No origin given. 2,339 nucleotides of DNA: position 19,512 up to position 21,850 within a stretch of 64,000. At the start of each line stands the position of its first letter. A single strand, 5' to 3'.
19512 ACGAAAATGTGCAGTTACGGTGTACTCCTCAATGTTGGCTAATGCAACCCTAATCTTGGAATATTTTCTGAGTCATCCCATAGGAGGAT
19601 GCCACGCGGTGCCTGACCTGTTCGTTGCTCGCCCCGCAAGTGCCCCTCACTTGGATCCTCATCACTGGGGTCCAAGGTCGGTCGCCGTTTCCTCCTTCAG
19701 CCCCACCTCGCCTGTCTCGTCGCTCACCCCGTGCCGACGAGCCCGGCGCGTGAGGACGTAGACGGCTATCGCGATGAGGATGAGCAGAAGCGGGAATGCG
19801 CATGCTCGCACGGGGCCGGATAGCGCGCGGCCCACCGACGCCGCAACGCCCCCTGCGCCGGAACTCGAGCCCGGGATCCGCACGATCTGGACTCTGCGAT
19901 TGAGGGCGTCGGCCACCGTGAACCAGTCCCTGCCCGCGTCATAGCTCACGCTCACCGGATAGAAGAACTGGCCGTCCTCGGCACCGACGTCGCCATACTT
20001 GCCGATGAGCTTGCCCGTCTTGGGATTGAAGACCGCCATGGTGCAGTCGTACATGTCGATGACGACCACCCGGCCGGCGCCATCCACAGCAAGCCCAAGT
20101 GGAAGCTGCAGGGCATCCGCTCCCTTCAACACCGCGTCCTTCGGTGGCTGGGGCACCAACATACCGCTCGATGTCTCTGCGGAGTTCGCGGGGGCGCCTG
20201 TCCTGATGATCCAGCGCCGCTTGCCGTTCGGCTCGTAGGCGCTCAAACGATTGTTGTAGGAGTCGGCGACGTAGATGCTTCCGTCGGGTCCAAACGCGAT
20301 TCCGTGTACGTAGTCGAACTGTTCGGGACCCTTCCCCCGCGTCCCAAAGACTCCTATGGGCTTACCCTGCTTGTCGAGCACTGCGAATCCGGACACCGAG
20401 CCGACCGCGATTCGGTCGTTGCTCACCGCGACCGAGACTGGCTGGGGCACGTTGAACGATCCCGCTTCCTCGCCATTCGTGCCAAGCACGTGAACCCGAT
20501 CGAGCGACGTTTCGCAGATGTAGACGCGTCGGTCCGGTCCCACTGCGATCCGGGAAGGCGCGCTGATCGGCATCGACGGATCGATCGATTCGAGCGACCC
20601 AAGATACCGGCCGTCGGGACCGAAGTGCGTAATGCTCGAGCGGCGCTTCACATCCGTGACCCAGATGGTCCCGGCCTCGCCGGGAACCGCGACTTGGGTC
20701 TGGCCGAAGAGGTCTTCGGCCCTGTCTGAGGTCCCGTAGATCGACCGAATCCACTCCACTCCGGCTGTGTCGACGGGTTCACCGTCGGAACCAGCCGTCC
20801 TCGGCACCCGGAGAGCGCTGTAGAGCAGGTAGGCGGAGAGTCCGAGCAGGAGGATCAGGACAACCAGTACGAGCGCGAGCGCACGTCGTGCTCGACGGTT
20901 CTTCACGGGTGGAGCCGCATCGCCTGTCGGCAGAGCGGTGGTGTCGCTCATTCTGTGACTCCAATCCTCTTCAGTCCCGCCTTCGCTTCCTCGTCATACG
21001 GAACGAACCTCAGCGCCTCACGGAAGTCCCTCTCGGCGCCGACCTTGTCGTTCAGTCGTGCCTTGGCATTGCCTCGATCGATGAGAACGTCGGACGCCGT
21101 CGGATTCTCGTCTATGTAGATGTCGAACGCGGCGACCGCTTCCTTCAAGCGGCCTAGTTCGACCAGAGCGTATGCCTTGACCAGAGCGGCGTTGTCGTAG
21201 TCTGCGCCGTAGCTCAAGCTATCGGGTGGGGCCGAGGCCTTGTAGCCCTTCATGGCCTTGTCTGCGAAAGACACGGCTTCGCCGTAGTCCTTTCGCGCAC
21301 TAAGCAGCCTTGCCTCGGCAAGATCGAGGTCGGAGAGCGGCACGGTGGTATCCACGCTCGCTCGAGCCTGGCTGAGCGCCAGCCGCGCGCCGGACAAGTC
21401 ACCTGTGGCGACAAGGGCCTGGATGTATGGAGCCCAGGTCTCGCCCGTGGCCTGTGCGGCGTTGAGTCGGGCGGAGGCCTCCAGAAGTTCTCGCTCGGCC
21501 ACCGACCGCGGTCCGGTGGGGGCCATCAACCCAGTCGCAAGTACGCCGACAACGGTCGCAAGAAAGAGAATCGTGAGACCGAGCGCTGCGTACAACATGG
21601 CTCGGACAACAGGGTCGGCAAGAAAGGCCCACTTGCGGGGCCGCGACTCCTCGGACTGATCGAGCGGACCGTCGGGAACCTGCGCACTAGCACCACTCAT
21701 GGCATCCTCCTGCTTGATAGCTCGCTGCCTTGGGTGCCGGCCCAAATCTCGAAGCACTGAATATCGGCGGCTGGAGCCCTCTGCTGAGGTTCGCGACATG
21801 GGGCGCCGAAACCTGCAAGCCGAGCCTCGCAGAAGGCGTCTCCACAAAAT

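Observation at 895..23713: Duplicated module: secreted hexahaem cytochrome + NHL propeller anchored at both ends + TM-TPR protein + polytopic membrane enzyme; candidate cytochrome assembly/electron-export system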

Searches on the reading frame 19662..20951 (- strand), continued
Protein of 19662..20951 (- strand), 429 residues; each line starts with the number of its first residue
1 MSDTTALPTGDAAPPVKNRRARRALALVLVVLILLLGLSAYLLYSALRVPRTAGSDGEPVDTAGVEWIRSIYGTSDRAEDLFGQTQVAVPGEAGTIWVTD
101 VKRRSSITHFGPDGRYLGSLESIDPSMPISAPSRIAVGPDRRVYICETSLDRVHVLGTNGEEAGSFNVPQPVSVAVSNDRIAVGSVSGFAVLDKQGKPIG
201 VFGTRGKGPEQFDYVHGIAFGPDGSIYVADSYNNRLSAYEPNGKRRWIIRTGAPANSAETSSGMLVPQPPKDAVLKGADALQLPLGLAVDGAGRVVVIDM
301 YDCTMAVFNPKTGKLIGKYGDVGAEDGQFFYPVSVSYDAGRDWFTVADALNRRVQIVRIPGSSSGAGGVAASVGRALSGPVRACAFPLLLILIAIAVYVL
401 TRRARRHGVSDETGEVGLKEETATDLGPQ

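Call 50: search_protein_families(library=ncbifam, max_evalue=0.01, proteins=[L006:9165-9953:+, L006:9950-11236:+, L006:11411-12553:+, L006:12750-13709:+, L006:13625-14905:+, L006:14908-16755:+, L031:8792-10057:+, L021:18986-20914:+])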
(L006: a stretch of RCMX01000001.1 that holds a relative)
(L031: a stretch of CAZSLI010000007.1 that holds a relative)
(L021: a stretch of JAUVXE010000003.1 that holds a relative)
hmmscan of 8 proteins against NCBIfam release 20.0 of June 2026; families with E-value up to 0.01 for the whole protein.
L006:9165-9953:+ (262 aa): 4 families
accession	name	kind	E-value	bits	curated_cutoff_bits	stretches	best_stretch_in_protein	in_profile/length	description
TIGR02917.1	PEP_TPR_lipo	equivalog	3.9e-06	25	312.2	1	181-251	193-263/899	XrtA/PEP-CTERM system TPR-repeat protein PrsT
TIGR02521.1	type_IV_pilW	equivalog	0.0021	17.7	154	0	225-259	145-179/234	type IV pilus biogenesis/stability protein PilW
NF008153.0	PRK10905.1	equivalog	0.0021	17.3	256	0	11-89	70-152/424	cell division protein DamX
TIGR02552.1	LcrH_SycD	equivalog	0.0029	17.3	104.8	0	183-250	54-121/136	SycD/LcrH family type III secretion system chaperone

L006:9950-11236:+ (428 aa): 5 families
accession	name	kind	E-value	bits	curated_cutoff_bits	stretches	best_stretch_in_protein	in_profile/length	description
NF035926.1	scyF_NHL_VPEP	equivalog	4.4e-26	91.9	350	2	67-263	86-296/376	scytonemin biosynthesis PEP-CTERM protein ScyF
NF033206.1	ScyE_fam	subfamily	7.6e-07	29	80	1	174-299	210-318/333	ScyD/ScyE family protein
NF047780.1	LIC12708_fam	subfamily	4.2e-06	25.9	150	1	126-254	117-224/391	LIC_12708 family protein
NF000096.1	stregra_B_VgbB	exception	0.0069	15.6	600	0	90-174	147-225/295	streptogramin B lyase Vgb(B)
NF051874.1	PVV_CTERM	equivalog_domain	0.0099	15.6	27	1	390-406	17-33/38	PVV-CTERM domain-containing choice-of-anchor G protein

L006:11411-12553:+ (380 aa): 1 family
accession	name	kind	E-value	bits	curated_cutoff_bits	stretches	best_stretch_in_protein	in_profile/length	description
TIGR01905.1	paired_CXXCH_1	subfamily_domain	0.00019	21.3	25.2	1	96-131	5-39/41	doubled CXXCH domain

L006:12750-13709:+ (319 aa): 3 families
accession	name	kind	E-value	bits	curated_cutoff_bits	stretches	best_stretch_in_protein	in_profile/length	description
TIGR03508.1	decahem_SO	subfamily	5.2e-05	22.9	192.2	0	103-164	119-176/258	DmsE family decaheme c-type cytochrome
TIGR03153.1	cytochr_NrfH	equivalog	8.9e-05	22.6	134.2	1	13-143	6-138/138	cytochrome c nitrite reductase small subunit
NF045722.1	c3_cytochr_TmcA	equivalog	0.0064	16.3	114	1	35-83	57-103/125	acidic tetraheme cytochrome c3 TmcA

L006:13625-14905:+ (426 aa): 3 families
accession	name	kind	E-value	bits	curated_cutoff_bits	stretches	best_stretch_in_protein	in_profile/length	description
TIGR03153.1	cytochr_NrfH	equivalog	5e-10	39.6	134.2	1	123-254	8-134/138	cytochrome c nitrite reductase small subunit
TIGR03508.1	decahem_SO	subfamily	0.0014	18.2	192.2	0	142-176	68-102/258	DmsE family decaheme c-type cytochrome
TIGR04257.1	nanowire_3heme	domain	0.0076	16.4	40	1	273-326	16-74/75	c(7)-type cytochrome triheme domain-containing protein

L006:14908-16755:+ (615 aa): 0 families

L031:8792-10057:+ (421 aa): 0 families

L021:18986-20914:+ (642 aa): 1 family
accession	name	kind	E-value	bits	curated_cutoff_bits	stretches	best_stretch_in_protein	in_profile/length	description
TIGR01905.1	paired_CXXCH_1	subfamily_domain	0.0076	16.2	25.2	1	357-391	5-38/41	doubled CXXCH domain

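Call 51: find_encoding_contigs(protein=P0003, flank=10000, max_places=2)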
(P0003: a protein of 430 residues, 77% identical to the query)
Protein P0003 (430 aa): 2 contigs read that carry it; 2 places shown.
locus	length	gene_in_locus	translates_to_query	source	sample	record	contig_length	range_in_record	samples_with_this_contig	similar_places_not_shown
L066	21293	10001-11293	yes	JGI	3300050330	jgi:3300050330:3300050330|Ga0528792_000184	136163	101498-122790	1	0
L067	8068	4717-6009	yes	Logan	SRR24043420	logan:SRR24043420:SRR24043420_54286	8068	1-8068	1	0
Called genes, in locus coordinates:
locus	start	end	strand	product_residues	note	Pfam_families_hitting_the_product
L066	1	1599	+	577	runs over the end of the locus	PF02776:TPP_enzyme_N, PF00205:TPP_enzyme_M, PF02775:TPP_enzyme_C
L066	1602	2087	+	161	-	PF01842:ACT, PF13291:ACT_4 (weak), PF22629:ACT_AHAS_ss, PF13710:ACT_5, PF10369:ALS_ss_C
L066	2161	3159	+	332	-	PF02826:2-Hacid_dh_C (weak), PF03446:NAD_binding_2, PF03807:F420_oxidored (weak), PF07991:KARI_N, PF01450:KARI_C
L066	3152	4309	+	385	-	PF00266:Aminotran_5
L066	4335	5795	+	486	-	-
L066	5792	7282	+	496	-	-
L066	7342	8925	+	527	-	PF00389:2-Hacid_dh, PF02826:2-Hacid_dh_C, PF19304:PGDH_inter, PF01842:ACT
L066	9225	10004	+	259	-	PF14559:TPR_19 (faint), PF13428:TPR_14 (faint), PF13432:TPR_16 (weak)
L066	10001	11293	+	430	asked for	PF24684:Vgb_lyase (weak), PF08450:SGL (faint), PF01436:NHL (weak)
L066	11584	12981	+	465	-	-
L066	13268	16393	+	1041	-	PF14522:Cytochrome_C7 (faint)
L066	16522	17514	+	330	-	PF14522:Cytochrome_C7 (faint), PF14537:Cytochrom_c3_2 (faint), PF22113:Mtrc-MtrF_II-IV_dom (faint), PF09699:Paired_CXXCH_1 (weak)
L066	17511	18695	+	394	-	PF22113:Mtrc-MtrF_II-IV_dom (faint), PF02085:Cytochrom_CIII (faint), PF14522:Cytochrome_C7 (faint), PF14537:Cytochrom_c3_2 (faint)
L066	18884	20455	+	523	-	PF00682:HMGL-like, PF22617:HCS_D2, PF08502:LeuA_dimer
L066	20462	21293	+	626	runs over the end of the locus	PF04932:Wzy_C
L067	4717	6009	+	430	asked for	PF24684:Vgb_lyase (weak), PF08450:SGL (faint), PF01436:NHL (weak)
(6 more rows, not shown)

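Call 53: search_protein_families(library=pfam, max_evalue=1, proteins=[L066:4335-5795:+, L066:5792-7282:+, L066:13268-16393:+, L066:11584-12981:+])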
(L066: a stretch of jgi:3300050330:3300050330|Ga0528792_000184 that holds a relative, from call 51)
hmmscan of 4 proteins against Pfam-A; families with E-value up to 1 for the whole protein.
L066:4335-5795:+ (486 aa): 0 families

L066:5792-7282:+ (496 aa): 1 family
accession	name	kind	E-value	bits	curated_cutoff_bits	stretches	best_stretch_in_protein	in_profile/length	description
PF08986.15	DUF1889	-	0.034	14.6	26.9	0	470-495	6-31/96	Domain of unknown function (DUF1889)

L066:13268-16393:+ (1041 aa): 4 families
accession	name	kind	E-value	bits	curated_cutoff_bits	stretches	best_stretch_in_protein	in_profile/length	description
PF14522.11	Cytochrome_C7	-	2.8e-12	46.7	24.8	3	340-400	8-67/67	Cytochrome c7 and related cytochrome c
PF02085.21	Cytochrom_CIII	-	0.00028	21.6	22.9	1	304-377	30-101/101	Class III cytochrome C family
PF09699.15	Paired_CXXCH_1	-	0.0023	18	20.6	3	642-674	6-37/41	Doubled CXXCH motif (Paired_CXXCH_1)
PF22113.1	Mtrc-MtrF_II-IV_dom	-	0.13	12.2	30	1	321-475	8-175/176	Outer membrane cytochrome MtrC/MtrF-like, domains II/IV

L066:11584-12981:+ (465 aa): 5 families
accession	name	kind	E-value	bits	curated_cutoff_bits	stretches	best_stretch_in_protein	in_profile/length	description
PF22113.1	Mtrc-MtrF_II-IV_dom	-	4.9e-05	23.4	30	2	303-460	33-170/176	Outer membrane cytochrome MtrC/MtrF-like, domains II/IV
PF14522.11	Cytochrome_C7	-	0.00033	20.8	24.8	1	89-134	5-55/67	Cytochrome c7 and related cytochrome c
PF09699.15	Paired_CXXCH_1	-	0.00033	20.7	20.6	1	96-129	6-38/41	Doubled CXXCH motif (Paired_CXXCH_1)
PF14537.11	Cytochrom_c3_2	-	0.012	16.5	25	1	88-127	50-78/79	Cytochrome c3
PF05489.18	Phage_tail_X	-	0.069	13.2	22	1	239-263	12-36/60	Phage Tail Protein X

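Call 56: search_protein_families(library=pfam, max_evalue=0.05, proteins=[L032:4560-6515:-, L031:12126-14483:+, L029:14764-16890:+, L027:14900-16909:-, L036:2759-5077:+, L033:353-1888:+, L039:348-1847:+])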
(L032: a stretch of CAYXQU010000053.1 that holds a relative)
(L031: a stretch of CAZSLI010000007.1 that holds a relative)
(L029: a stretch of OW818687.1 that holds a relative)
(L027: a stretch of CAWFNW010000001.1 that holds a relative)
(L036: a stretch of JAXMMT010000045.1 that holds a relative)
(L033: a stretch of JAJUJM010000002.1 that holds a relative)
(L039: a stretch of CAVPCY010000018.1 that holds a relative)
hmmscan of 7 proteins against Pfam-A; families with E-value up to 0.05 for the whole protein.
L032:4560-6515:- (652 aa): 2 families
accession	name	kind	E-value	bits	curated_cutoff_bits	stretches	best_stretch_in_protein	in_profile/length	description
PF04932.20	Wzy_C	-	5e-18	65.8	31.7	1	267-422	2-148/149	O-Antigen ligase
PF04306.18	DUF456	-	0.0096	16.6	29.4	1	248-325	48-126/139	Protein of unknown function (DUF456)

L031:12126-14483:+ (786 aa): 5 families
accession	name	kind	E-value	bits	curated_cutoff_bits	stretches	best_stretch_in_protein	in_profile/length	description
PF04932.20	Wzy_C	-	7e-16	58.8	31.7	1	335-485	1-148/149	O-Antigen ligase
PF14559.12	TPR_19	-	2.3e-08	34.7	25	1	713-775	3-65/68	Tetratricopeptide repeat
PF13428.12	TPR_14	-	0.0079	17.2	23.5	0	739-772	5-38/44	Tetratricopeptide repeat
PF13174.12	TPR_6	-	0.011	16.8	26.3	0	708-731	7-30/33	Tetratricopeptide repeat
PF12792.12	CSS-motif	-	0.021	14.7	23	1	407-519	83-208/209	CSS motif domain associated with EAL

L029:14764-16890:+ (709 aa): 3 families
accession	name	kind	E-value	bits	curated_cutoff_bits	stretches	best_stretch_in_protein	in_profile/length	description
PF04932.20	Wzy_C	-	3.2e-16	59.9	31.7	1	258-410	6-149/149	O-Antigen ligase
PF14559.12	TPR_19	-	6.8e-05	23.6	25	2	609-657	9-57/68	Tetratricopeptide repeat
PF13428.12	TPR_14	-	0.02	16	23.5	0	626-658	2-34/44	Tetratricopeptide repeat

L027:14900-16909:- (670 aa): 1 family
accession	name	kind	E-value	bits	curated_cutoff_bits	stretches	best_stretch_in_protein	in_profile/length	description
PF04932.20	Wzy_C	-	1.7e-19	70.5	31.7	1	294-444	3-149/149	O-Antigen ligase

L036:2759-5077:+ (773 aa): 15 families
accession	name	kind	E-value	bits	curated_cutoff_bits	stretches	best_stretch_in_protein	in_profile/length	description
PF04932.20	Wzy_C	-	1e-18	68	31.7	1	298-455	2-149/149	O-Antigen ligase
PF13432.12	TPR_16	-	2e-08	35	32.7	1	690-753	1-64/65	Tetratricopeptide repeat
PF13428.12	TPR_14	-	1.2e-07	32.1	23.5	2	686-728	1-43/44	Tetratricopeptide repeat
PF00515.34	TPR_1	-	1.7e-07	31.2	27.8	2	725-751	6-32/34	Tetratricopeptide repeat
PF07719.23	TPR_2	-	2e-06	27.9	27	2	724-752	5-33/34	Tetratricopeptide repeat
PF13176.12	TPR_7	-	2.2e-06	27.8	27.9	1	726-753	5-34/36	Tetratricopeptide repeat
PF13181.12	TPR_8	-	1.3e-05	25.4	25.7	1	720-750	1-31/34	Tetratricopeptide repeat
PF13414.12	TPR_11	-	3e-05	24.1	26.8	2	727-756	1-30/42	TPR repeat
PF13174.12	TPR_6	-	8.1e-05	23.5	26.3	0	726-748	6-28/33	Tetratricopeptide repeat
PF14559.12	TPR_19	-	0.00012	22.7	25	1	699-758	4-63/68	Tetratricopeptide repeat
PF13431.12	TPR_17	-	0.0026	18.3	24.4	0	714-741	7-34/34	Tetratricopeptide repeat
PF09976.15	TPR_21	-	0.0046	17.2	25.5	1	674-747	101-173/193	Tetratricopeptide repeat-like domain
PF13374.12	TPR_10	-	0.0071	16.8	27.5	0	722-747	4-29/42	Tetratricopeptide repeat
PF13424.12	TPR_12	-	0.0075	16.9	30.1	1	690-747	7-72/77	Tetratricopeptide repeat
PF24575.1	TPR_Slam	-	0.018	15.9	35.2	0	668-707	63-102/104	Surface lipoprotein assembly modifier, N-terminal TPR repeats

L033:353-1888:+ (512 aa): 0 families

L039:348-1847:+ (500 aa): 0 families

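Call 95: find_homologous_proteins(query=L066:5792-7282:+, max_evalue=0.001)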
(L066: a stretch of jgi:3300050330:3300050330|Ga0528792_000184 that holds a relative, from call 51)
Query L066:5792-7282:+ (496 aa): 11 proteins with E <= 0.001 among 8000 candidates.
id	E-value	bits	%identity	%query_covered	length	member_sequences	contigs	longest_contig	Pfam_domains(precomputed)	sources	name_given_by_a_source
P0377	0.0e+0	1052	100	100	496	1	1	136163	-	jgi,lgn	-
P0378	9.3e-247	838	79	100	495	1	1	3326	-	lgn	-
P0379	1.0e-144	501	54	94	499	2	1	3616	-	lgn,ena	-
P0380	4.6e-140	486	53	98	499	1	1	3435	-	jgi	jgi:hypothetical protein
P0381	1.7e-139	484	51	97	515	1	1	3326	-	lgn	-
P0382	8.7e-138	478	51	97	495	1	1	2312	-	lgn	-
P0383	3.4e-137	476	53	95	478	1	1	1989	-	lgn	-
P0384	7.3e-135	469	49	99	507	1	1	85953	-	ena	-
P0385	3.2e-128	447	50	97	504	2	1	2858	-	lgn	-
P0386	2.4e-117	411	55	77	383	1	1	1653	-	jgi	-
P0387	4.1e-9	54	30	42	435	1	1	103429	-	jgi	jgi:hypothetical protein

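Call 97: search_solved_structures(query=A4, max_evalue=10)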
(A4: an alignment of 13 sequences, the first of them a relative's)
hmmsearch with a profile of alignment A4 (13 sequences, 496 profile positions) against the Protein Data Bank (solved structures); distinct sequences matched with E-value up to 10: 1.
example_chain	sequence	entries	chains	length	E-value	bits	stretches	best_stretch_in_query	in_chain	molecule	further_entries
8vjh_U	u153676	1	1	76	0.32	12.9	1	233-293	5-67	Tail assembly protein 1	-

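Call 98: search_protein_families(library=pfam, alignment_id=A4, max_evalue=1)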
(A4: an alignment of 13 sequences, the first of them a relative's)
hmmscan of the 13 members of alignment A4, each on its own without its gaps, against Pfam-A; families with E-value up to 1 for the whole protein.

A. member 1, P0377 (496 aa): 1 family
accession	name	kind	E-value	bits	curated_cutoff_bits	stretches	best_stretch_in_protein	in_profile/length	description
PF08986.15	DUF1889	-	0.034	14.6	26.9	0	470-495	6-31/96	Domain of unknown function (DUF1889)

B. families by the number of members that match (of 13 scanned): 4 families
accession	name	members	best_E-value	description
PF08986.15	DUF1889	1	0.034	Domain of unknown function (DUF1889)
PF14897.12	EpsG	1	0.078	EpsG family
PF07760.16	DUF1616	1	0.11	Protein of unknown function (DUF1616)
PF18104.7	Tudor_2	1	0.23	Jumonji domain-containing protein 2A Tudor domain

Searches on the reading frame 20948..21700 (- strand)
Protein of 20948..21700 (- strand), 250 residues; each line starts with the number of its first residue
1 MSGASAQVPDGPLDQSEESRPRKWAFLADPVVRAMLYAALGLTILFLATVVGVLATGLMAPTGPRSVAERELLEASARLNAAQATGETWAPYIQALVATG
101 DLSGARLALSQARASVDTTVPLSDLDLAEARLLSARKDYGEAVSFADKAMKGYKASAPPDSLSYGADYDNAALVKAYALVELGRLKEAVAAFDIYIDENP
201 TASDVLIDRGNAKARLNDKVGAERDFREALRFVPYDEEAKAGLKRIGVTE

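Call 9: search_protein_families(library=pfam, max_evalue=0.01, proteins=[window:20948-21700:-])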
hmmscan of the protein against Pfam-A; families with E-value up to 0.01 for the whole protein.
window:20948-21700:- (250 aa): 8 families
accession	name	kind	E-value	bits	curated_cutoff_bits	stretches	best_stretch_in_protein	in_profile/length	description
PF13428.12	TPR_14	-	4.4e-08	33.5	23.5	0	170-210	2-42/44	Tetratricopeptide repeat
PF07719.23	TPR_2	-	2.9e-07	30.5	27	0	204-234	2-32/34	Tetratricopeptide repeat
PF13432.12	TPR_16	-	2.5e-06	28.3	32.7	1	174-236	2-64/65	Tetratricopeptide repeat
PF13374.12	TPR_10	-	2.7e-05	24.4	27.5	0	130-156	9-35/42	Tetratricopeptide repeat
PF13371.12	TPR_9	-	2.9e-05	24.4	35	0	176-205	36-65/73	Tetratricopeptide repeat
PF00515.34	TPR_1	-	0.00012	22.2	27.8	0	204-233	2-31/34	Tetratricopeptide repeat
PF14559.12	TPR_19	-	0.00021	22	25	0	135-204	3-60/68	Tetratricopeptide repeat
PF13181.12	TPR_8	-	0.0095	16.5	25.7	0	174-193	6-25/34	Tetratricopeptide repeat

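Call 50: search_protein_families(library=ncbifam, max_evalue=0.01, proteins=[window:20948-21700:-])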
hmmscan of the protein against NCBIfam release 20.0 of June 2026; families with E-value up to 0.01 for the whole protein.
window:20948-21700:- (250 aa): 2 families
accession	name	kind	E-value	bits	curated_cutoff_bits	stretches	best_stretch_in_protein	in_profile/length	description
TIGR02917.1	PEP_TPR_lipo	equivalog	6.7e-05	20.9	312.2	1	165-248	86-170/899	XrtA/PEP-CTERM system TPR-repeat protein PrsT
NF033920.0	C39_PA2778_fam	equivalog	0.001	18.5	150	0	156-235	144-222/255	PA2778 family cysteine peptidase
